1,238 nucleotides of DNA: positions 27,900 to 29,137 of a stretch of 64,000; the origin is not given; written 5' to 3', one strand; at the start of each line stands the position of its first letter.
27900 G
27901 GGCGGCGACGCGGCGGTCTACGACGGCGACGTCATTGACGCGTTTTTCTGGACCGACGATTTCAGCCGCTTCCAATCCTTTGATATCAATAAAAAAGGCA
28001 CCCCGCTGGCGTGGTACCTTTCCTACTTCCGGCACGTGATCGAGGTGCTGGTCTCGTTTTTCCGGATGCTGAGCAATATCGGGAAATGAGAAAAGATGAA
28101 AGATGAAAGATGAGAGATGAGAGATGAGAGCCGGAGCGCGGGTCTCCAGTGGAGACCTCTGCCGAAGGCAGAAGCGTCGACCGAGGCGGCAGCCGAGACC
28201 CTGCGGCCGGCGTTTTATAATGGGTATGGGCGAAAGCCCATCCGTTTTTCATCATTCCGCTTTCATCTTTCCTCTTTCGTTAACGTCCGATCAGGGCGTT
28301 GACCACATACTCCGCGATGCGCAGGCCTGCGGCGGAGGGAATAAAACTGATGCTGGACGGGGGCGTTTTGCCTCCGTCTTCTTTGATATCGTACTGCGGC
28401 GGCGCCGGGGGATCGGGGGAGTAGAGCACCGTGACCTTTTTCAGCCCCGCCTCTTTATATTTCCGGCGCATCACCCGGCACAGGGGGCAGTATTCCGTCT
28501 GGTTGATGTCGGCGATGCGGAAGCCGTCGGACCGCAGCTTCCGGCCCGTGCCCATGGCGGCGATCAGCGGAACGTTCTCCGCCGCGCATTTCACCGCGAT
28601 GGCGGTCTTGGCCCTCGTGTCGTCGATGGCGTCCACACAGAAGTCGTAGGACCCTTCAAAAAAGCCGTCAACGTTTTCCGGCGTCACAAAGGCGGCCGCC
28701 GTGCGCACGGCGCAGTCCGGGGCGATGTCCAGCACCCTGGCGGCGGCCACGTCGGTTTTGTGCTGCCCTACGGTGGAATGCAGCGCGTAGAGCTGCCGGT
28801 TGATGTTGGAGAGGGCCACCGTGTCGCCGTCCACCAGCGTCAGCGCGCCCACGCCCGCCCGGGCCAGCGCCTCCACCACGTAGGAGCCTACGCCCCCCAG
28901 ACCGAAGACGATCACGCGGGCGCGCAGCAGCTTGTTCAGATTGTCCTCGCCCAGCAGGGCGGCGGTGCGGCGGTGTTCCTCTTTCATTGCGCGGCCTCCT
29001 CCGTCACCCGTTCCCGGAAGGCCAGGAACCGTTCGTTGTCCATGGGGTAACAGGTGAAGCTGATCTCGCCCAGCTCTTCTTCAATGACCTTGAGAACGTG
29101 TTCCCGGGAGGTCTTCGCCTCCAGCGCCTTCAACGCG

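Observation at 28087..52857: Family of 35-nt arrays made of about five tandem heptanucleotides, each locus with its own heptad sequence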

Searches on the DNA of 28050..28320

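Call 89: search_rna_families(source=window, start=28050, end=28320, threshold=evalue, max_evalue=1)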
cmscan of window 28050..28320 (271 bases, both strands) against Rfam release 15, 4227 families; matches with E-value up to 1: 1.
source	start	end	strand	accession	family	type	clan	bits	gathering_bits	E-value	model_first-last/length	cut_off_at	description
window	28063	28107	+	RF01304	sR5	Gene; snRNA; snoRNA; CD-box;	-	14.4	40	0.39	1-53/53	no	Small nucleolar RNA sR5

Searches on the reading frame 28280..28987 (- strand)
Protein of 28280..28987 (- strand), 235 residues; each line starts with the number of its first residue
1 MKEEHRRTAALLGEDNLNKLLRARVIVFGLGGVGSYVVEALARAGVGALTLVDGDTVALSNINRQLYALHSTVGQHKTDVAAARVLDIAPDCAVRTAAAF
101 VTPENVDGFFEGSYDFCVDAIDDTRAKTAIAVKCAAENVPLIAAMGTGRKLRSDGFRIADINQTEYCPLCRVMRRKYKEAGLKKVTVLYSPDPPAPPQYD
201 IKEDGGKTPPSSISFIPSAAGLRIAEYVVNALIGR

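Call 12: search_protein_families(library=pfam, proteins=[window:28280-28987:-])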
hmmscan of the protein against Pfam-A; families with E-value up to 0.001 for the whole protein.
window:28280-28987:- (235 aa): 1 family
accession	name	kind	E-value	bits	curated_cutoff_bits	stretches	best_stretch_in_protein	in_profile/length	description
PF00899.27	ThiF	-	6.3e-41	140.5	28.1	1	7-149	3-146/238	ThiF family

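Call 13: search_protein_families(library=ncbifam, proteins=[window:28280-28987:-])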
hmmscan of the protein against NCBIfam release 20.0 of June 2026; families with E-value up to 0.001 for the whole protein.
window:28280-28987:- (235 aa): 27 families (the best 25 are shown)
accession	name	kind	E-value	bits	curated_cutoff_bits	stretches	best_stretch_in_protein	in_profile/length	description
NF011696.0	PRK15116.1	equivalog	2.3e-44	152.1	304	1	7-179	15-187/268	tRNA cyclic N6-threonylcarbamoyladenosine(37) synthase TcdA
NF006395.0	PRK08644.1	equivalog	6.3e-30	104.4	159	1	10-162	18-170/215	sulfur carrier protein ThiS adenylyltransferase ThiF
TIGR02356.1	adenyl_thiF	equivalog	2.6e-29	102.1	275.25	1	12-147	11-145/203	thiazole biosynthesis adenylyltransferase ThiF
NF006077.0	PRK08223.1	equivalog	2e-28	99.2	266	1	2-148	8-155/296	hypothetical protein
NF004281.0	PRK05690.1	subfamily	1.3e-27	96.6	266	1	14-178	24-182/250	molybdopterin-synthase adenylyltransferase MoeB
NF047750.1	SAMPActivE1UbaA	equivalog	6.6e-25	88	450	1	13-142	23-151/270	SAMP-activating enzyme E1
NF004111.0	PRK05600.1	equivalog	7.8e-24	84.5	437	1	6-143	20-161/371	ThiF family adenylyltransferase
NF006444.0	PRK08762.1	equivalog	1.1e-23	83.6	449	1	12-144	137-268/387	molybdopterin-synthase adenylyltransferase MoeB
TIGR02354.1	thiF_fam2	equivalog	4.1e-23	82.3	152.2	1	13-149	12-148/200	thiamine biosynthesis protein ThiF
TIGR02355.1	moeB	equivalog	1.1e-22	80.6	376.55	1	17-145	19-146/240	molybdopterin-synthase adenylyltransferase MoeB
NF005902.0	PRK07878.1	equivalog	1.4e-17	63.7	647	1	13-128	33-147/392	adenylyltransferase/sulfurtransferase MoeZ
NF006204.0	PRK08328.1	equivalog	1.4e-16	60.8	339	1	5-142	10-147/231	hypothetical protein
NF005646.0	PRK07411.1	equivalog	1.6e-16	60.4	633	1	13-140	29-155/390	molybdopterin-synthase adenylyltransferase MoeB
NF011425.0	PRK14852.1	equivalog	4.6e-16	57.9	1337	1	16-123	326-432/989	hypothetical protein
NF009123.0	PRK12475.1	subfamily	5.2e-15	55.5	510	1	12-170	14-169/338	MoeB/ThiF family adenylyltransferase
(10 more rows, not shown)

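Call 64: find_encoding_contigs(protein=window:28280-28987:-, flank=1200, max_places=10)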
Protein window:28280-28987:- (235 aa): 6 contigs read that carry it; 4 places shown.
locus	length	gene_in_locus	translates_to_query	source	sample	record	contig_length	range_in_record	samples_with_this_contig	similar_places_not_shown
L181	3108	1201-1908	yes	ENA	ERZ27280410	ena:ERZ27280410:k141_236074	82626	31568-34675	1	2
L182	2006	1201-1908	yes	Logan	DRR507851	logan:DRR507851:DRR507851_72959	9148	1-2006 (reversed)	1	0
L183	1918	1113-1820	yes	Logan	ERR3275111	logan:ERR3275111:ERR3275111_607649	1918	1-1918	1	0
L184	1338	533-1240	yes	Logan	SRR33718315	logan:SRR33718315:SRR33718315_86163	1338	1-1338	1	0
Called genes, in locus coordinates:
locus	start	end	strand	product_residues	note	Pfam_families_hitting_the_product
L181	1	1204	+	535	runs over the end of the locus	PF13320:GH123_cat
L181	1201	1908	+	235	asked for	PF00899:ThiF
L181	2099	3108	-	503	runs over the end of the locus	-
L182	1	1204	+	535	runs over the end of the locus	PF13320:GH123_cat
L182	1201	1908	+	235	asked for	PF00899:ThiF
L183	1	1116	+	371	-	?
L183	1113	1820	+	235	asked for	PF00899:ThiF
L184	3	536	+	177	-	?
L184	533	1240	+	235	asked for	PF00899:ThiF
